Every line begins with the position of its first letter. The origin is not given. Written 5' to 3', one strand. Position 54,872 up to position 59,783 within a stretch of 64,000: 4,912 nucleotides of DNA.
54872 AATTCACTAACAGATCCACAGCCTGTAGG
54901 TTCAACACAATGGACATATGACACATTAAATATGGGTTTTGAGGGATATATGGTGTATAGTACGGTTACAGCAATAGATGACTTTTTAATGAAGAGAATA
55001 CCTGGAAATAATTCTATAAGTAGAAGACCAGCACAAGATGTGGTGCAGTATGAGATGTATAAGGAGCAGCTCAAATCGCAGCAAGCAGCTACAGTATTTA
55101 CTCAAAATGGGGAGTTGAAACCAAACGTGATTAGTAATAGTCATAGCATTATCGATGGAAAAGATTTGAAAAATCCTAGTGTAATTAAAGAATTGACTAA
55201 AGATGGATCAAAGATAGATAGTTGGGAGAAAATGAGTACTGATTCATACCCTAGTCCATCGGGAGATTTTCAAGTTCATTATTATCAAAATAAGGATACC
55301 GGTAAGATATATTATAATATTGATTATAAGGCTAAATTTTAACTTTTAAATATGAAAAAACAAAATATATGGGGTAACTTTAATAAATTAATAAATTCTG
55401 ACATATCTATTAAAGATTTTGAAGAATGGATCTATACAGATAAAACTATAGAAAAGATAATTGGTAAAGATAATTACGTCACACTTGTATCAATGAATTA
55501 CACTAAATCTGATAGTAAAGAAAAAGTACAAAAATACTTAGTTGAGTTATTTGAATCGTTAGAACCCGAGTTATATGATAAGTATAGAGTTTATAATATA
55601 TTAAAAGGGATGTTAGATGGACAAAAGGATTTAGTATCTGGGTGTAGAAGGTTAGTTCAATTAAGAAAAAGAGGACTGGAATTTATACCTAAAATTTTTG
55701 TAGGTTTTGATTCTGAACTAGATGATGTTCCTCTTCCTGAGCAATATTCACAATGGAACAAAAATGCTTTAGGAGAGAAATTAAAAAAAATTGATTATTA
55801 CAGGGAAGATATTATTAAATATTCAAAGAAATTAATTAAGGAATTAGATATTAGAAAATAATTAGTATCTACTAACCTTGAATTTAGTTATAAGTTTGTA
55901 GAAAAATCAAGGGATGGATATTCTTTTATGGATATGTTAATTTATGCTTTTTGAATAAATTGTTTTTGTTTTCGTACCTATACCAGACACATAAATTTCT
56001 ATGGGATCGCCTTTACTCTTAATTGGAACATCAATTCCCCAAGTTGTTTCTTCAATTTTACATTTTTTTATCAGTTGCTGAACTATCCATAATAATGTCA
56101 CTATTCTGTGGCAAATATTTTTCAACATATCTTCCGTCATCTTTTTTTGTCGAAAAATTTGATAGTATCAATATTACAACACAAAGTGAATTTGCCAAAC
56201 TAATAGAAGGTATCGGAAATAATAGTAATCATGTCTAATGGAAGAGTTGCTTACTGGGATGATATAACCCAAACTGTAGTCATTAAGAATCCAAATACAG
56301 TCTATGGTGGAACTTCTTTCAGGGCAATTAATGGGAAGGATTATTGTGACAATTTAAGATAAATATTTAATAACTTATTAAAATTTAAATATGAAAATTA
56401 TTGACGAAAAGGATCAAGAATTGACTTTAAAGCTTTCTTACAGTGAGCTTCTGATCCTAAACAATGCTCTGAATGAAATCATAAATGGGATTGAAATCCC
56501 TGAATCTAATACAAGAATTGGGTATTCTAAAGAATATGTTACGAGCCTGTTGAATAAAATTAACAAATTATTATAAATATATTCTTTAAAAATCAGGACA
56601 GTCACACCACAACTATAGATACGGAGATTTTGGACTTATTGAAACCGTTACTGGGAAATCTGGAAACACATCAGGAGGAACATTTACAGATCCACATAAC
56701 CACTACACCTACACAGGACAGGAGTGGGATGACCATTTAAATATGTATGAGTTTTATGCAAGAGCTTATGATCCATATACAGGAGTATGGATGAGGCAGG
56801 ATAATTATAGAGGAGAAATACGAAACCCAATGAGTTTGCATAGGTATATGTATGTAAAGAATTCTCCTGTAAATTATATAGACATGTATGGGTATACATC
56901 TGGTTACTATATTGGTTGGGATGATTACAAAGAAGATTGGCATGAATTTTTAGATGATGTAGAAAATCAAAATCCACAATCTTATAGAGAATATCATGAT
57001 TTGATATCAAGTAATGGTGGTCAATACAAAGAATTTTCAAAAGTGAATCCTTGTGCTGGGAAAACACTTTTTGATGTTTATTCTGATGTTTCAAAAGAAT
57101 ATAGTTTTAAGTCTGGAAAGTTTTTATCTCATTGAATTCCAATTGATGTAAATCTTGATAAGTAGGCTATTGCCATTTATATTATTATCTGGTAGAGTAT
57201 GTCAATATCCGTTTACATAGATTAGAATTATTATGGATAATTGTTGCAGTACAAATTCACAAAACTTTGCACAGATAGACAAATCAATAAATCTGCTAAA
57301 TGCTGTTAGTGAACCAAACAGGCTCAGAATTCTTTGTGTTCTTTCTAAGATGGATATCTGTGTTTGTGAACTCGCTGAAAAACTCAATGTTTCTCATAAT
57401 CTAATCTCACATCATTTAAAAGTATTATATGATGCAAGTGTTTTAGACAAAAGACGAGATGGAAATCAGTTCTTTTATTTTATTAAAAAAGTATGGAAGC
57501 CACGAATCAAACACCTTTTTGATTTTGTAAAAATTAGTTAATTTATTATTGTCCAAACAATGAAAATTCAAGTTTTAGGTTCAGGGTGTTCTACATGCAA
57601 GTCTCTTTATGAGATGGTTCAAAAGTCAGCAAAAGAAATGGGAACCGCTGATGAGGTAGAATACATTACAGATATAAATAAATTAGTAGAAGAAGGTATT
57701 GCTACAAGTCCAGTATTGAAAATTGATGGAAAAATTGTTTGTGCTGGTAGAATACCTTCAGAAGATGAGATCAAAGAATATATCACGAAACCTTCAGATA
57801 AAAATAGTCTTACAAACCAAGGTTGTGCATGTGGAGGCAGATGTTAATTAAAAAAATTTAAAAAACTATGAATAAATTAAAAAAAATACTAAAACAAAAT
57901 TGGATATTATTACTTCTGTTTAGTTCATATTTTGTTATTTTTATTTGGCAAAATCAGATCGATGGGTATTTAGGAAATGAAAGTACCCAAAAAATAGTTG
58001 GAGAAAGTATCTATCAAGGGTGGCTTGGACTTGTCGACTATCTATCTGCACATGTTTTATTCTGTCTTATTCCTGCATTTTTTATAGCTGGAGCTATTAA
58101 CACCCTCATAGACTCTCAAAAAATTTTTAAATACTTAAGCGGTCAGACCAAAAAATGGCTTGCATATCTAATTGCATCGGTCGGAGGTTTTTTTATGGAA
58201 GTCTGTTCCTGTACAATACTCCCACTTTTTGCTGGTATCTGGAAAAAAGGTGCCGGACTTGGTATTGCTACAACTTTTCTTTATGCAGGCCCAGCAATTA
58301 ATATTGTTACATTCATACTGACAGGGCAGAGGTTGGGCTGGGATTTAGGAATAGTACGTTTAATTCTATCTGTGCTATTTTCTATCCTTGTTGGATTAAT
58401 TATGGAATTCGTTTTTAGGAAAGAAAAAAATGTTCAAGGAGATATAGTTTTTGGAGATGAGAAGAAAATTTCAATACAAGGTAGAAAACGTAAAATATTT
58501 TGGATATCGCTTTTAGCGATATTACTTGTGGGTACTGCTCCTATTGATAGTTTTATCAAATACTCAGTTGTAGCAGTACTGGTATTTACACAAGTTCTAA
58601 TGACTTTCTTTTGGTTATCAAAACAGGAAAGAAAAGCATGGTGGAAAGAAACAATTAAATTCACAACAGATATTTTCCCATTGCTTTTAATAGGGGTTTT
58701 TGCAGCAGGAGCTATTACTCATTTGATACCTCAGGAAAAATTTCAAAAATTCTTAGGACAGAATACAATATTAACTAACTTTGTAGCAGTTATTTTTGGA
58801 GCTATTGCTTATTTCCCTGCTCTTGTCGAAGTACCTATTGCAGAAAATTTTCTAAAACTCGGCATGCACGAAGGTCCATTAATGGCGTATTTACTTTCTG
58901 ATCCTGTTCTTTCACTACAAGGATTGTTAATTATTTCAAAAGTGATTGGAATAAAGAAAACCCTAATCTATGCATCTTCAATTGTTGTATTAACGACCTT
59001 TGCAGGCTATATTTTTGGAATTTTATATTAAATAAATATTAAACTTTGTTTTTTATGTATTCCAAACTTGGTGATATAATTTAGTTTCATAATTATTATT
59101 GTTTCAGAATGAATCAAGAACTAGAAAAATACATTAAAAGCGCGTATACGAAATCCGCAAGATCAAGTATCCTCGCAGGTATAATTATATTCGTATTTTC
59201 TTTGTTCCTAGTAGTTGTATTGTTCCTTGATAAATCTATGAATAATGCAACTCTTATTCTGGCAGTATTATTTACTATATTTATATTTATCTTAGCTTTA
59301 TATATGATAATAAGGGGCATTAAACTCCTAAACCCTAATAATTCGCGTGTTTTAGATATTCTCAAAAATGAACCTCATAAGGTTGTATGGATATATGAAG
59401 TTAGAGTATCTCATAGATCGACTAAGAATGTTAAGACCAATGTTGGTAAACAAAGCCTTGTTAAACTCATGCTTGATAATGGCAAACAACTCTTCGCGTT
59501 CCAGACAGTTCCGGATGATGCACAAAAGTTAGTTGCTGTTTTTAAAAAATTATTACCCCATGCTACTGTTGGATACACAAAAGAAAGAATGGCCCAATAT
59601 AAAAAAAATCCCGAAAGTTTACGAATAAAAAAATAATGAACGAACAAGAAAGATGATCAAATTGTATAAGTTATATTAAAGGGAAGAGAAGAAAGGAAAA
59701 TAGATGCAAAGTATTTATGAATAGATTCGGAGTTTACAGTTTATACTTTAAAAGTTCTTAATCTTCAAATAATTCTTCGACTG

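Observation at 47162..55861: Giant RHS/YD-repeat polymorphic toxin with uncharacterised C-terminal toxin domain and downstream immunity gene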

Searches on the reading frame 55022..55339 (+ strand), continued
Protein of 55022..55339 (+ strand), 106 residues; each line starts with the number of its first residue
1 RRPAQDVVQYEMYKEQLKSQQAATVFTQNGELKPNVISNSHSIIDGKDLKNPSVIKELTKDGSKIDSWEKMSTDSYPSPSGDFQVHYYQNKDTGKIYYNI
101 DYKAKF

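Call 105: search_solved_structures(query=A4, max_evalue=1)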
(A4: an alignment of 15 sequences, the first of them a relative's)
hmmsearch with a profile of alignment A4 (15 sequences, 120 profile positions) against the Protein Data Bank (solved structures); distinct sequences matched with E-value up to 1: 28.
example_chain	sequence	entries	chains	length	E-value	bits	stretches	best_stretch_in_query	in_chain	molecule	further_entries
7a2o_A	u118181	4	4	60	0.049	16.7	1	44-91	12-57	Tyrosine-protein kinase Fyn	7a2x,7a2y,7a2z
7a2w_A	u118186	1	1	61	0.051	16.6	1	44-91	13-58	Tyrosine-protein kinase Fyn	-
7a2p_A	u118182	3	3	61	0.051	16.6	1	45-91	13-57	Tyrosine-protein kinase Fyn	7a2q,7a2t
7a2r_A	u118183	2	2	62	0.053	16.5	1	44-91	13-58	Tyrosine-protein kinase Fyn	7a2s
7a2v_A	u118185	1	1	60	0.057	16.4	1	44-91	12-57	Tyrosine-protein kinase Fyn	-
7a2u_A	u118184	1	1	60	0.064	16.3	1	44-91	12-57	Tyrosine-protein kinase Fyn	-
6xax_B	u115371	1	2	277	0.25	14.4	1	14-87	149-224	Fibronectin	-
1efn_A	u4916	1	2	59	0.32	14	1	43-91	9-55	FYN TYROSINE KINASE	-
3cqt_A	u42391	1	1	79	0.36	13.9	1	42-103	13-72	Proto-oncogene tyrosine-protein kinase Fyn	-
2l2p_A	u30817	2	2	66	0.38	13.8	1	41-91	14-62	Tyrosine-protein kinase Fyn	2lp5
1avz_C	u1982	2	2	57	0.46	13.5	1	45-91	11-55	FYN TYROSINE KINASE | Tyrosine-protein kinase Fyn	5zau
7a2l_A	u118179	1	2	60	0.46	13.5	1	44-91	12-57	Tyrosine-protein kinase Fyn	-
4znx_A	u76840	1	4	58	0.48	13.5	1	45-91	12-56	Tyrosine-protein kinase Fyn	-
1shf_A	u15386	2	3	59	0.49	13.4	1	45-91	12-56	FYN TYROSINE KINASE SH3 DOMAIN | Proto-oncogene tyrosine-protein kinase FYN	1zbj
7d7s_C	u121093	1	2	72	0.51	13.4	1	43-91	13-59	Tyrosine-protein kinase Fyn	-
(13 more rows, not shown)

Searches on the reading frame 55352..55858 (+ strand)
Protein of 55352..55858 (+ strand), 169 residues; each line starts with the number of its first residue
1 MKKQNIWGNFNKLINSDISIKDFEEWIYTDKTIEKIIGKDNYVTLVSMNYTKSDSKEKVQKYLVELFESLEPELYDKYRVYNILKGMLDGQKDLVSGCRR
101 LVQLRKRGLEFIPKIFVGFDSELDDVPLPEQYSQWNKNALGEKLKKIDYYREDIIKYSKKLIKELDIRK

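Call 5: search_protein_families(library=pfam, proteins=[window:55352-55858:+], max_evalue=1)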
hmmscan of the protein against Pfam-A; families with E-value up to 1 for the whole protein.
window:55352-55858:+ (169 aa): 1 family
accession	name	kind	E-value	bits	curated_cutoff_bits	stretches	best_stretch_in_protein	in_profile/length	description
PF13684.11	FakA-like_C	-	0.15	11.9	23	1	10-76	136-203/216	Fatty acid kinase subunit A-like, C-terminal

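Call 6: search_protein_families(library=ncbifam, proteins=[window:55352-55858:+], max_evalue=1)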
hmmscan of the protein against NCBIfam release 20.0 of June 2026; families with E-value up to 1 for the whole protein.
window:55352-55858:+ (169 aa): 0 families

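Call 11: search_solved_structures(query=window:55352-55858:+, max_evalue=10)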
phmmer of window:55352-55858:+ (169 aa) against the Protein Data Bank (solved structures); distinct sequences matched with E-value up to 10: 1.
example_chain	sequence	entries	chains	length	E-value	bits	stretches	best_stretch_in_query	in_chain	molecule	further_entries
2i2x_B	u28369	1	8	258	0.46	14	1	48-113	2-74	Methyltransferase 1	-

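Call 15: find_homologous_proteins(query=window:55352-55858:+)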
Query window:55352-55858:+ (169 aa): 1 proteins with E <= 0.001 among 89 candidates.
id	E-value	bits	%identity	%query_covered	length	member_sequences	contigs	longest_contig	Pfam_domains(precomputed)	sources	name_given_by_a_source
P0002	2.6e-104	365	100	100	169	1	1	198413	-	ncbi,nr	ncbi:hypothetical protein GF362_03220 [Candidatus Dojkabacteria bacterium]|nr:hypothetical protein [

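Call 58: predict_structure(protein=window:55352-55858:+)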
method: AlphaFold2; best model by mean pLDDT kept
length: 169 residues; sequences in the alignment: 1
mean_pLDDT: 68.9   pTM: 0.62
mean pLDDT of the five models: 68.9, 67.4, 43.2, 36.1, 34.2
residues with pLDDT >= 90: 0; 70-90: 76; 50-70: 84; < 50: 9
segments of 3 or more residues with pLDDT < 50: 1-4, 167-169
pLDDT, mean of each block of 10 residues (from residue 1): 46 53 55 56 57 61 66 77 82 81 87 78 69 70 83 87 62
secondary structure, 60 per line:
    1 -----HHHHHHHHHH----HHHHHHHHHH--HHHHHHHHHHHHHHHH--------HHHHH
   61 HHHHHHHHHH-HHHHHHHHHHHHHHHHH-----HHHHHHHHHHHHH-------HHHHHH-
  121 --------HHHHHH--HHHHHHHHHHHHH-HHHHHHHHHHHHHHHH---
elements in order: H6-15 H20-29 H32-47 H56-70 H72-88 H94-106 H114-119 H129-134 H137-149 H151-166

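Call 60: fold_search(model_id=the predicted structure, library=pdb)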
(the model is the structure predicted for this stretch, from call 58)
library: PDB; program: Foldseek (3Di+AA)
matches with E <= 10: 28; with E <= 0.001: 0
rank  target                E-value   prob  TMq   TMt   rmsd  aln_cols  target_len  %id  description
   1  1hrm                  2.6e+00  0.08  0.20  0.22  15.8       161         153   20  THE PROXIMAL LIGAND VARIANT HIS93TYR OF HORSE HEART MYOGLOBIN (released 1995-01-26)
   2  6zbc_D                3.4e+00  0.06  0.19  0.17  17.3       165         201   19  Merozoite surface protein 1 (MSP-1) from Plasmodium falciparum, main conformation (released 2021-05-19)
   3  1ymb                  4.1e+00  0.06  0.20  0.22  19.2       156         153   18  HIGH RESOLUTION STUDY OF THE THREE-DIMENSIONAL STRUCTURE OF HORSE HEART METMYOGLOBIN (released 1994-01-31)
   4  5f5p_B                4.1e+00  0.03  0.16  0.16  20.6       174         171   13  Molecular Basis for Shroom2 Recognition by Rock1 (released 2016-10-19)
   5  9a6c_A                4.3e+00  0.03  0.17  0.07  25.4       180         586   12  Integrative model of YYDD-YYDB by crosslinking MS and deep learning (released 2024-09-18)
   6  3lr7                  5.2e+00  0.05  0.20  0.22  15.6       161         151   20  Ferric horse heart myoglobin, nitrite adduct (released 2010-07-07)
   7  1oxj                  5.8e+00  0.06  0.24  0.24  14.4       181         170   12  Crystal structure of the Smaug RNA binding domain (released 2003-07-08)
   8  4gtv_A                5.8e+00  0.02  0.16  0.12  14.1       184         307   14  Engineered RabGGTase in complex with BMS analogue 13 (released 2012-10-24)
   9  5f5p_H                6.1e+00  0.03  0.18  0.18  20.7       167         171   13  Molecular Basis for Shroom2 Recognition by Rock1 (released 2016-10-19)
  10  9mg8_B                6.4e+00  0.04  0.19  0.10  20.3       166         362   14  Crystal Structure of b-iTHR-110 (released 2025-12-17)
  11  3dss_A                6.7e+00  0.02  0.16  0.11  14.1       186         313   13  Crystal structure of RabGGTase(DELTA LRR; DELTA IG) (released 2008-09-09)
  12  8snb_8S               7.4e+00  0.01  0.14  0.08  37.5       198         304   13  atomic model of sea urchin sperm doublet microtubule (48-nm periodicity) (released 2023-06-28)
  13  1jad_A                7.8e+00  0.02  0.17  0.13  29.3       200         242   12  C-terminal Domain of Turkey PLC-beta (released 2001-12-28)
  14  6rlt_A                8.2e+00  0.08  0.31  0.14  13.9       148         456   18  Trypanosoma brucei Seryl-tRNA Synthetase in Complex with 5'-O-(N-(L-seryl)-Sulfamoyl)uridine (released 2020-01-08)
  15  9fqr_D6               8.2e+00  0.02  0.16  0.12  35.8       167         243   16  96-nm repeat of axonemal doublet microtubules from bovine sperm (released 2025-03-26)
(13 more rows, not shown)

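Call 61: find_encoding_contigs(protein=window:55352-55858:+, flank=10000, max_places=4)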
Protein window:55352-55858:+ (169 aa): no gene with exactly this product is on record in the collection.

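Call 95: search_protein_families(library=padloc, proteins=[window:55352-55858:+], max_evalue=0.1)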
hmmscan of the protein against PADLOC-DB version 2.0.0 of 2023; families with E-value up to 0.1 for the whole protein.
window:55352-55858:+ (169 aa): 0 families

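Call 100: list_cluster_members(proteins=[window:55352-55858:+, window:47162-55339:+, L058:3255-3554:+])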
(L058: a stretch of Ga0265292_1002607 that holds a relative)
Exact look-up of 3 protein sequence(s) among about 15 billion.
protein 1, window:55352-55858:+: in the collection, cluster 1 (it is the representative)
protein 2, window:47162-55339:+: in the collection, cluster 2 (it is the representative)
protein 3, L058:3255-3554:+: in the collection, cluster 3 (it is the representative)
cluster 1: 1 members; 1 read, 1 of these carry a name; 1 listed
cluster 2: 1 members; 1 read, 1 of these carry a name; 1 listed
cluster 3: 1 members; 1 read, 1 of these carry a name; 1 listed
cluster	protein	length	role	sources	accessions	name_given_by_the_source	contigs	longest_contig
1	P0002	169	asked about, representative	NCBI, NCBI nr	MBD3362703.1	hypothetical protein GF362_03220 [Candidatus Dojkabacteria bacterium] | hypothetical protein [Candidatus Dojkabacteria bacterium]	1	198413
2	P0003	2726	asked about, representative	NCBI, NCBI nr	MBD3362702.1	hypothetical protein GF362_03215 [Candidatus Dojkabacteria bacterium] | hypothetical protein [Candidatus Dojkabacteria bacterium]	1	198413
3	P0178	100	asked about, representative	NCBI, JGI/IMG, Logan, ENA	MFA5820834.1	MAG: hypothetical protein WC873_01895 [Candidatus Gracilibacteria bacterium]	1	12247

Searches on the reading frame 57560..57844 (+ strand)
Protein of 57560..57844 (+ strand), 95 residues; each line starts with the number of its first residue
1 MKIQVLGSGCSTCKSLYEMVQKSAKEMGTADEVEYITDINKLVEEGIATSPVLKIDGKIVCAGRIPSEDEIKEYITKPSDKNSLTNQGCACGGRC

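Call 53: search_protein_families(library=pfam, proteins=[window:57560-57844:+], max_evalue=1)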
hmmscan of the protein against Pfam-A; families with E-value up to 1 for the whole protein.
window:57560-57844:+ (95 aa): 3 families
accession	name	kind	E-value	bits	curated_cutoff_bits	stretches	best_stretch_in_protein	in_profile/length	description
PF13192.12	Thioredoxin_3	-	8.5e-21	74.2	24.8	1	1-75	1-75/76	Thioredoxin domain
PF06953.17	ArsD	-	0.00013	22.7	27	1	39-93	61-118/123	Arsenical resistance operon protein ArsD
PF05768.20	Glrx-like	-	0.0072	17.1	26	1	9-73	9-74/77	Glutaredoxin-like domain (DUF836)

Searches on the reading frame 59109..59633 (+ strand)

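Call 53: search_protein_families(library=pfam, proteins=[window:59109-59633:+], max_evalue=1)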
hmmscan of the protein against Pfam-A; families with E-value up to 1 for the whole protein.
window:59109-59633:+ (175 aa): 15 families
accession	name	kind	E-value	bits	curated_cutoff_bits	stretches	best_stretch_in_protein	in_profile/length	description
PF20456.3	DUF6709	-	2.7e-06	27.1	27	1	90-162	268-337/339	Family of unknown function (DUF6709)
PF24838.2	8xMP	-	9e-05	22.8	30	1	17-88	16-90/136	Octameric membrane protein family (8xMP)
PF20990.2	DUF2207_C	-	0.0034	17.6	33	1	5-76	123-194/247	Predicted membrane protein (DUF2207) C-terminal domain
PF17343.7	DUF5373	-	0.0073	16.6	28.7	1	14-69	47-106/182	Family of unknown function (DUF5373)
PF11368.13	DUF3169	-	0.0098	16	31.6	1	7-80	95-174/250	Protein of unknown function (DUF3169)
PF10754.15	DUF2569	-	0.015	16.2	26.5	1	12-103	48-137/143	Protein of unknown function (DUF2569)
PF07332.16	Phage_holin_3_6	-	0.018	15.5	28.4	1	21-75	41-95/116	Putative Actinobacterial Holin-X, holin superfamily III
PF20563.3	DUF6773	-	0.054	13.8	27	1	8-70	79-142/163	Family of unknown function (DUF6773)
PF05814.16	Ac76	-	0.055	13.9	22.5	1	26-67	3-46/83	Orf76 (Ac76)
PF00335.26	Tetraspanin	-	0.066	13.3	32.1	1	20-79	50-103/225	Tetraspanin family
PF08348.17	PAS_6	-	0.1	12.9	27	1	75-139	16-80/115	YheO-like PAS domain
PF07856.17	Orai-1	-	0.13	12.4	25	1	3-65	100-164/173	Mediator of CRAC channel activity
PF17647.6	DUF5518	-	0.14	12.7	27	1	14-68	46-105/116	Family of unknown function (DUF5518)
PF20237.3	DUF6594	-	0.19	12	30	1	13-66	169-219/238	Family of unknown function (DUF6594)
PF20226.3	DUF6585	-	0.24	11.2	27.7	1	13-71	17-76/249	Family of unknown function (DUF6585)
